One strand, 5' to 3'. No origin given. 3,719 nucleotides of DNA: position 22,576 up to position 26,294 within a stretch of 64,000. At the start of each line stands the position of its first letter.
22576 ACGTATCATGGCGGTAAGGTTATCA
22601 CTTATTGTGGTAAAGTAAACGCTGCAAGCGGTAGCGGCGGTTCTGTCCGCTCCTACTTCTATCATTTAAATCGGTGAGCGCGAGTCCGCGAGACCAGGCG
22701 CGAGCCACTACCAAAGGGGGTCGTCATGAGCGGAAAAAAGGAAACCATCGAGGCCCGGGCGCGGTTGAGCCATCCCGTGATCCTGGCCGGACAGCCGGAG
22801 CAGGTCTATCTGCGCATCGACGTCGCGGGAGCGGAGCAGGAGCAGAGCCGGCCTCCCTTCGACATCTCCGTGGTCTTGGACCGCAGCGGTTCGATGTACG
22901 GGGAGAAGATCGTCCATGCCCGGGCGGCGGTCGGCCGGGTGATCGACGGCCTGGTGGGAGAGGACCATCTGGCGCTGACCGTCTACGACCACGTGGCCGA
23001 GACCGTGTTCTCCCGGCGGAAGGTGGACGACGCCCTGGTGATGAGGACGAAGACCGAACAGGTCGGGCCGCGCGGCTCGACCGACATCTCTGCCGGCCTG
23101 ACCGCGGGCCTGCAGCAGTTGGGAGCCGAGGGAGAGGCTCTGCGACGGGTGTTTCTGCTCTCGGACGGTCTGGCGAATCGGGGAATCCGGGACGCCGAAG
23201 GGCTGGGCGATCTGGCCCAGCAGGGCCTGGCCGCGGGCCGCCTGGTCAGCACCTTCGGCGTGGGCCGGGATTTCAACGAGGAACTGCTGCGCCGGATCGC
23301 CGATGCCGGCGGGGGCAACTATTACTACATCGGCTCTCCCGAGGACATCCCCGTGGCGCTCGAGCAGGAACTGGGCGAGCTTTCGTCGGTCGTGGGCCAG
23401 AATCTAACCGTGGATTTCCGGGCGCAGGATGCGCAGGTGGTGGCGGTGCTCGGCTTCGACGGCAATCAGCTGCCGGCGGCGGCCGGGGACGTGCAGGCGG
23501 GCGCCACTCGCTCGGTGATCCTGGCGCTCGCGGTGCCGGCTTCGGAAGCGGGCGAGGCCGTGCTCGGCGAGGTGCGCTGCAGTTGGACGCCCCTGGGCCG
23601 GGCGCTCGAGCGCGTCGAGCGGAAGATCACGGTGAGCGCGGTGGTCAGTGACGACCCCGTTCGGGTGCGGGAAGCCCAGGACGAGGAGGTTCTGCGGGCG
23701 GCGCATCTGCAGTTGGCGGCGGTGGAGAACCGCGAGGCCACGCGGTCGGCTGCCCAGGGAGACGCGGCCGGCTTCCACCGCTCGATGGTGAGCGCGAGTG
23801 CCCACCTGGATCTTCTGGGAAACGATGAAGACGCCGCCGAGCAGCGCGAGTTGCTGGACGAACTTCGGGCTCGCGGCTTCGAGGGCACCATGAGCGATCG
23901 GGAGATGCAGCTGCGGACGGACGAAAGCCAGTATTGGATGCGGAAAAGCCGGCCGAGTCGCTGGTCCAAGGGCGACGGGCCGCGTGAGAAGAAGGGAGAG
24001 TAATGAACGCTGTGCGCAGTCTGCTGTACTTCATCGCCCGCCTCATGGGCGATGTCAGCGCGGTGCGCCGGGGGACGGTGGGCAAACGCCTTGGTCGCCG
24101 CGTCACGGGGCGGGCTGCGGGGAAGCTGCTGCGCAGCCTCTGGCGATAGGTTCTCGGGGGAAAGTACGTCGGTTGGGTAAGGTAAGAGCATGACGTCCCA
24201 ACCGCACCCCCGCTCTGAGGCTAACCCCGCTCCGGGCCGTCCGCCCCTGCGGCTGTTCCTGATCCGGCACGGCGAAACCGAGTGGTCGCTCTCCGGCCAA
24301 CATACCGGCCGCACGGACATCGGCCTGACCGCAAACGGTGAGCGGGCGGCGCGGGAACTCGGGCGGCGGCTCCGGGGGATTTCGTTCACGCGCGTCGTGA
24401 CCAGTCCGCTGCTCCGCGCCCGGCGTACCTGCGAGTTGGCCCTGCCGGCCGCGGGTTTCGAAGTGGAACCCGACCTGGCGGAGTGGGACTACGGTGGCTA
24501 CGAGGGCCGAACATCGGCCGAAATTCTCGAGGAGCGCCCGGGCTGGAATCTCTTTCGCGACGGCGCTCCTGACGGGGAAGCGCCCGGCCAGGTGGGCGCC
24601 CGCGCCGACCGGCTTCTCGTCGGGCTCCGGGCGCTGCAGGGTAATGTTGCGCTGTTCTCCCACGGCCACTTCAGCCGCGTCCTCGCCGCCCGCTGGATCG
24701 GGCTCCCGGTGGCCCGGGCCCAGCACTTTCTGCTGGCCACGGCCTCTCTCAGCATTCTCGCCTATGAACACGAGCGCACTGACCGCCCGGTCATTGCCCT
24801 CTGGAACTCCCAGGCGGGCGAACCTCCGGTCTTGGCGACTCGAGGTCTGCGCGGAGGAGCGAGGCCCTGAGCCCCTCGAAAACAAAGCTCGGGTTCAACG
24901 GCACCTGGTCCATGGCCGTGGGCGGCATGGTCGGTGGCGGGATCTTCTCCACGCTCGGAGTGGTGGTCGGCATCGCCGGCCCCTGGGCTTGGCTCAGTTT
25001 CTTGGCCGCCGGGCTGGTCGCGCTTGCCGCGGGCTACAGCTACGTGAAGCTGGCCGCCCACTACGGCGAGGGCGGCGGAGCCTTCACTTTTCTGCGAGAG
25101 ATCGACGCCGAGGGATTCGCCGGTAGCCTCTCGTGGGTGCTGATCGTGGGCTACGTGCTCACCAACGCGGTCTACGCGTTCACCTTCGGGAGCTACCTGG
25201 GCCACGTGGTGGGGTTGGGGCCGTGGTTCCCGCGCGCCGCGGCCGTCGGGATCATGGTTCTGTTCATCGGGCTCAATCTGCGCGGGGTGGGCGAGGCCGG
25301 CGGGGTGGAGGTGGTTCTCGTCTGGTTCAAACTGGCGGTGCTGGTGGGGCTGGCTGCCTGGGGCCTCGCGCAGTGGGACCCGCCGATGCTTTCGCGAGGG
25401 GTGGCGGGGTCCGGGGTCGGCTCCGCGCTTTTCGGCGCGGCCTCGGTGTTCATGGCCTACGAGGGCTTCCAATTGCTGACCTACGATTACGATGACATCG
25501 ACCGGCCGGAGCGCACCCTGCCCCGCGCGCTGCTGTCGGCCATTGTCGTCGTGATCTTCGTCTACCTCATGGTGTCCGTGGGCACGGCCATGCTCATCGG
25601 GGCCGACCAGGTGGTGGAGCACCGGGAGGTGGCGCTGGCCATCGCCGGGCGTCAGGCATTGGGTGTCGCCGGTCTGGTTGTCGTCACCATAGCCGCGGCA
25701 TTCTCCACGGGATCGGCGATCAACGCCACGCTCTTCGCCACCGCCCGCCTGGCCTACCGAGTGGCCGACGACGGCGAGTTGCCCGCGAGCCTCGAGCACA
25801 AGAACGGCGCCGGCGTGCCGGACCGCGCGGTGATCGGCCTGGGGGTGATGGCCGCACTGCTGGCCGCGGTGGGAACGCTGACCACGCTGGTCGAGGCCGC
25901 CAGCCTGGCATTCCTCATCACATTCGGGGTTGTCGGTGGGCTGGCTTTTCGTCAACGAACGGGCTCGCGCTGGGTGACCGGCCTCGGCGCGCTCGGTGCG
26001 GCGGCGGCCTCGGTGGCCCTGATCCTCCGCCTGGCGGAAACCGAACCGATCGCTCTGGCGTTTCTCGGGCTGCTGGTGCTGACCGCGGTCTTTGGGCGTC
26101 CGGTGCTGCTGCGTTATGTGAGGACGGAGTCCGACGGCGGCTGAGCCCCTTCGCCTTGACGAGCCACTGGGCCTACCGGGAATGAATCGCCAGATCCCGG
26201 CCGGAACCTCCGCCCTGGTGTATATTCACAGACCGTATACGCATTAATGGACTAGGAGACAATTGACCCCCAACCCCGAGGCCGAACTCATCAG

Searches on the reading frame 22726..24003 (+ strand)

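Call 35: search_protein_families(library=pfam, proteins=[window:22726-24003:+], max_evalue=0.01)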
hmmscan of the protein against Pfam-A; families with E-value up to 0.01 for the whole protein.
window:22726-24003:+ (425 aa): 3 families
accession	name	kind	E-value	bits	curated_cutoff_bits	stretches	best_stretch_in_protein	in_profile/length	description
PF00092.34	VWA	-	1.7e-11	45.1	23.8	1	46-206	1-166/174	von Willebrand factor type A domain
PF13519.12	VWA_2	-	2.9e-09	37.9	27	1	49-148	3-106/107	von Willebrand factor type A domain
PF13768.12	VWA_3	-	1.6e-05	25.4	27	1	46-200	2-154/155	von Willebrand factor type A domain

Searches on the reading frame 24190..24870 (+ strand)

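Call 35: search_protein_families(library=pfam, proteins=[window:24190-24870:+], max_evalue=0.01)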
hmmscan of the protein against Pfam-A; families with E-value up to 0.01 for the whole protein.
window:24190-24870:+ (226 aa): 1 family
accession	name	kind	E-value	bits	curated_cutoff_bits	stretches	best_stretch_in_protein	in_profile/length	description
PF00300.27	His_Phos_1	-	1.7e-47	162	21.7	1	22-206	1-192/194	Histidine phosphatase superfamily (branch 1)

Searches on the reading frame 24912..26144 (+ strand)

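Call 35: search_protein_families(library=pfam, proteins=[window:24912-26144:+], max_evalue=0.01)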
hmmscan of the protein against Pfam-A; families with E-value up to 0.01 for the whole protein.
window:24912-26144:+ (410 aa): 3 families
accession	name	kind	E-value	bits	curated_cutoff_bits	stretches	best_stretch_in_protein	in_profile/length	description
PF13520.12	AA_permease_2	-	2.3e-34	119.5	27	1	1-349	9-374/427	Amino acid permease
PF00324.27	AA_permease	-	4.2e-25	88.8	24.6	1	1-341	5-374/470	Amino acid permease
PF03845.19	Spore_permease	-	7.2e-09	35.4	23.4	1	3-235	12-240/321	Spore germination protein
